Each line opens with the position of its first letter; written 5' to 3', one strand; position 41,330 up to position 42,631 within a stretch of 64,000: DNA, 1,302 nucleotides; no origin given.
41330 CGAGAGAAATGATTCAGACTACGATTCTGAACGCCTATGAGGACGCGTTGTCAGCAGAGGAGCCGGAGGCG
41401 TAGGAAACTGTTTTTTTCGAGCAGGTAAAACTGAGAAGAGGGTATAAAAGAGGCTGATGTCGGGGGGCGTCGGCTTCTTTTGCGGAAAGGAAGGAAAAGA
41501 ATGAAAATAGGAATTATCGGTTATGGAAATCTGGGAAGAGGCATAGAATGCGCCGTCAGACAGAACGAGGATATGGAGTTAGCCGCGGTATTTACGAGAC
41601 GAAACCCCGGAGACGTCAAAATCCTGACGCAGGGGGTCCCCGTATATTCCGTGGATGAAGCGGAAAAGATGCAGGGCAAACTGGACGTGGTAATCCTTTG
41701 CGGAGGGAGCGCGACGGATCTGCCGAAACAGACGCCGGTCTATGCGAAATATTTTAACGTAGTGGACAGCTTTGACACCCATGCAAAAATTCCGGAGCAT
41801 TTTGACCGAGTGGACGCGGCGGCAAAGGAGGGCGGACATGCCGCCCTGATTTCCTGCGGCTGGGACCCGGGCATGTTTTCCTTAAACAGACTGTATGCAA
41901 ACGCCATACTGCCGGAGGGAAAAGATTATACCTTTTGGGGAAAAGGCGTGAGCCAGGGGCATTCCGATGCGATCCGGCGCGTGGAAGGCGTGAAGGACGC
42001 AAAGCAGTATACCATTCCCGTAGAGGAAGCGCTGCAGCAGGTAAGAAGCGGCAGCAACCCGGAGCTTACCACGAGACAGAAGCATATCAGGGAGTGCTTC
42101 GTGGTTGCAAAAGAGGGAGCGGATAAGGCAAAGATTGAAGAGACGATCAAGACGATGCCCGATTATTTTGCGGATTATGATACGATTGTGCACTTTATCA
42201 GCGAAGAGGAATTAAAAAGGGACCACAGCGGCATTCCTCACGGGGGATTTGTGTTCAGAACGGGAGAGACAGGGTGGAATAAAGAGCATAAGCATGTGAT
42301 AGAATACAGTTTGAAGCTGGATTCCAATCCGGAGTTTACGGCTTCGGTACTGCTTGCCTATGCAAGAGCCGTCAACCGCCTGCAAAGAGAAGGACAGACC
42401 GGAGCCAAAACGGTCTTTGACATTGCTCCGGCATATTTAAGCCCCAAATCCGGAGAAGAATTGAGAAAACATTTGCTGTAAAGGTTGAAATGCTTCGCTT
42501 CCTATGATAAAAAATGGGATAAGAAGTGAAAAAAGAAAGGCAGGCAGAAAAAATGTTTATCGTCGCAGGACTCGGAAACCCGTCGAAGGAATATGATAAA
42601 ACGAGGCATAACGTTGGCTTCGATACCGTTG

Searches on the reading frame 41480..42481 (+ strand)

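Call 6: search_protein_families(library=pfam, proteins=[window:41480-42481:+])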
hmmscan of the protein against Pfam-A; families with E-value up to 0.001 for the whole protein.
window:41480-42481:+ (333 aa): 3 families
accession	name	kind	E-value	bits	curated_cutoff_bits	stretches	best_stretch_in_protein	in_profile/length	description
PF16654.10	DAPDH_C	-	4.3e-82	273.9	30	1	127-282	1-154/154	Diaminopimelic acid dehydrogenase C-terminal domain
PF02629.25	CoA_binding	-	7.6e-06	27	22.3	1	6-74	2-70/97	CoA binding domain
PF01113.26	DapB_N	-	2e-05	25.1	25.6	1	8-72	1-72/124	Dihydrodipicolinate reductase, N-terminus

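Call 7: search_protein_families(library=ncbifam, proteins=[window:41480-42481:+])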
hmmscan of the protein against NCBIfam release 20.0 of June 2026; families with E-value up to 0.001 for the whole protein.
window:41480-42481:+ (333 aa): 3 families
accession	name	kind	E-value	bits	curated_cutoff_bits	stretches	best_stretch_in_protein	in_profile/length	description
TIGR01921.1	DAP-DH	equivalog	1.1e-137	458.6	180.6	1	6-333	2-324/324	diaminopimelate dehydrogenase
NF003251.0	PRK04207.1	equivalog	8.9e-06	25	185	1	8-65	3-61/343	type II glyceraldehyde-3-phosphate dehydrogenase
NF003989.0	PRK05472.1-3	equivalog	7.5e-05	22.6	177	1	6-74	84-154/215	redox-sensing transcriptional repressor Rex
